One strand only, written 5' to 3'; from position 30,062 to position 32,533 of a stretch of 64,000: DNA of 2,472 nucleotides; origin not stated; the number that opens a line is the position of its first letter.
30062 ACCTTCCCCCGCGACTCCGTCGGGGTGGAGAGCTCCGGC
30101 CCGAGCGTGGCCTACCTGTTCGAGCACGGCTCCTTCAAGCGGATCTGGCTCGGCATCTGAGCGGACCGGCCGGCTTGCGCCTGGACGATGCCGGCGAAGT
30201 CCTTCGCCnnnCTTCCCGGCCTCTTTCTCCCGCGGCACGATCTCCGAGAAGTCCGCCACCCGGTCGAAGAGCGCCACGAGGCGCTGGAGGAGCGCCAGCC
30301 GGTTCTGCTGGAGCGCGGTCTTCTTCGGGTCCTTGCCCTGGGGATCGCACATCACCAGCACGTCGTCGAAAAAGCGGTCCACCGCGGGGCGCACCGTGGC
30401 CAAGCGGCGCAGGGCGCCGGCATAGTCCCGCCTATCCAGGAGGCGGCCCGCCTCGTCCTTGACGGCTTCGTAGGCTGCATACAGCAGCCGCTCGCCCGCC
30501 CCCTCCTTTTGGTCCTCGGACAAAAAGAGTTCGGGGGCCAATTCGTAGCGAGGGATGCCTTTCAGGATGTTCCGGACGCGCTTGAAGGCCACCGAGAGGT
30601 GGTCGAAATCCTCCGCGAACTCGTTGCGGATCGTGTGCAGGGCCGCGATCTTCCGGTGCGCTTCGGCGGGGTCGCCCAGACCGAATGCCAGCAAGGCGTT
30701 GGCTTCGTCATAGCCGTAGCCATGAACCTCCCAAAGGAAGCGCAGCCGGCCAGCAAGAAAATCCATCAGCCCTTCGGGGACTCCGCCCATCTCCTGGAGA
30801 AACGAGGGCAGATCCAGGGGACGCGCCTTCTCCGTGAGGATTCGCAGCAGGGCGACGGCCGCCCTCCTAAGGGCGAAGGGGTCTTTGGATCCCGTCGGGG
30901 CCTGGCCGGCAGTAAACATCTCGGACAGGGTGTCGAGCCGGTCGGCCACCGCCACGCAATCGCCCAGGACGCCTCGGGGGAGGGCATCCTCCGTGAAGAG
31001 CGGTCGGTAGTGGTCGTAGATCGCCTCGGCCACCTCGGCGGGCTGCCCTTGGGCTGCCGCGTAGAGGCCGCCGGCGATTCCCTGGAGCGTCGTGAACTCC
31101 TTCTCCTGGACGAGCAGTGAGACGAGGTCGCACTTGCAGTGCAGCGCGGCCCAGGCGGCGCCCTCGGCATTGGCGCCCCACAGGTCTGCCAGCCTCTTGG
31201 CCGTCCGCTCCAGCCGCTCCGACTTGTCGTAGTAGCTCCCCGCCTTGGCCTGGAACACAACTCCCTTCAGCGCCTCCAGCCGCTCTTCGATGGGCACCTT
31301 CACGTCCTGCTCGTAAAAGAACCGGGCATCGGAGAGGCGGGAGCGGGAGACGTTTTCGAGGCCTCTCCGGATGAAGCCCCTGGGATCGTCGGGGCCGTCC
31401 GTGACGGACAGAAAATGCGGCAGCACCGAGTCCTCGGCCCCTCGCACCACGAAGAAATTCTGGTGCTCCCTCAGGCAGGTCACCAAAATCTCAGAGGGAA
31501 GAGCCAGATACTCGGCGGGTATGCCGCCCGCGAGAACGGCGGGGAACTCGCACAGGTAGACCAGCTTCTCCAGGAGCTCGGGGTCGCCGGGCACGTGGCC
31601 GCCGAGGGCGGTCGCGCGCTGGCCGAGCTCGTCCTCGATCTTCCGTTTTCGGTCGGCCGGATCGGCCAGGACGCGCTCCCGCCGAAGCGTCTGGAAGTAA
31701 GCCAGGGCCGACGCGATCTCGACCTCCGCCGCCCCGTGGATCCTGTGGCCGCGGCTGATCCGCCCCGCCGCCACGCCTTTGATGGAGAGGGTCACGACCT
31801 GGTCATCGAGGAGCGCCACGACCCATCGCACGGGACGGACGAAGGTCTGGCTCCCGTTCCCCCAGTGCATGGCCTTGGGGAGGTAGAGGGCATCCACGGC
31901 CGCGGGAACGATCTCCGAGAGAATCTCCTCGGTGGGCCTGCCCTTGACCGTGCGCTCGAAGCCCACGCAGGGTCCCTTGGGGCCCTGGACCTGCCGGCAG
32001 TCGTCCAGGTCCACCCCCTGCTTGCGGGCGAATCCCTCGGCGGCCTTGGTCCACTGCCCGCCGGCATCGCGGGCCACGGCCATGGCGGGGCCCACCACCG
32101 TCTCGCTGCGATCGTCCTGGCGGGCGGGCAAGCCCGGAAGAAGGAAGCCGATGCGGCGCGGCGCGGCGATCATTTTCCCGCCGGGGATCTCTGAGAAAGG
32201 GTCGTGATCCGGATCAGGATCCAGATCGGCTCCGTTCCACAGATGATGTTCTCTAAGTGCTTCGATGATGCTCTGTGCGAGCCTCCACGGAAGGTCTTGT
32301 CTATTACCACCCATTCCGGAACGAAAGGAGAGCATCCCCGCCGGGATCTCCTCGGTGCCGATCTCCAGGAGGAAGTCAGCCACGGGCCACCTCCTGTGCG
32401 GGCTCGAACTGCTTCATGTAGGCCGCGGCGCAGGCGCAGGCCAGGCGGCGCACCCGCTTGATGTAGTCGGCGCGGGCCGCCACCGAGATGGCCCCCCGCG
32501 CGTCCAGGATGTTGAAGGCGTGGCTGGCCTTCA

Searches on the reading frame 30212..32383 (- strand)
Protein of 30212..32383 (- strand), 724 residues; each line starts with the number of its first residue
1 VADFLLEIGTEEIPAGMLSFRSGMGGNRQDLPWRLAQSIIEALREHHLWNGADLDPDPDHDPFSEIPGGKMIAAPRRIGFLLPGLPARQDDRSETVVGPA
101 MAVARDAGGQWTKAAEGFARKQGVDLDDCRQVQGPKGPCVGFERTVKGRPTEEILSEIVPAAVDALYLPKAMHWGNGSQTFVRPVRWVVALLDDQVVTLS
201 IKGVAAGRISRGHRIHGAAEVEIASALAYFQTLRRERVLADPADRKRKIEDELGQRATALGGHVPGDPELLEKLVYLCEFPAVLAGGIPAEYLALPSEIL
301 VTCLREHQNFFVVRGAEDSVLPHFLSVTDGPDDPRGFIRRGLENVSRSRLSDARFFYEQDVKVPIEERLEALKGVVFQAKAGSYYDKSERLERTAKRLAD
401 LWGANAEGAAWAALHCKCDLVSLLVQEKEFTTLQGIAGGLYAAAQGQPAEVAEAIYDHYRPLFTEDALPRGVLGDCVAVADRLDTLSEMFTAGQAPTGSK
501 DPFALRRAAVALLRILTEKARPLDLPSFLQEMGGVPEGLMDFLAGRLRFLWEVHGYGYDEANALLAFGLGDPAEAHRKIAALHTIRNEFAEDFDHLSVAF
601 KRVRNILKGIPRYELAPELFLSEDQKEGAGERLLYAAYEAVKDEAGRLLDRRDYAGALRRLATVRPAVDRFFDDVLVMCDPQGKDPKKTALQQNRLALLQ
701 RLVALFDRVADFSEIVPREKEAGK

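Call 61: search_protein_families(library=pfam, proteins=[window:30212-32383:-], max_evalue=0.0001)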
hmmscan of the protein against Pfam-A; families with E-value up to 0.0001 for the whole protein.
window:30212-32383:- (724 aa): 1 family
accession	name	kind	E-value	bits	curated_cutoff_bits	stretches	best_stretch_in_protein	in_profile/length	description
PF02092.22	tRNA_synt_2f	-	4.7e-159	531.2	29.2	1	4-565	1-535/536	Glycyl-tRNA synthetase beta subunit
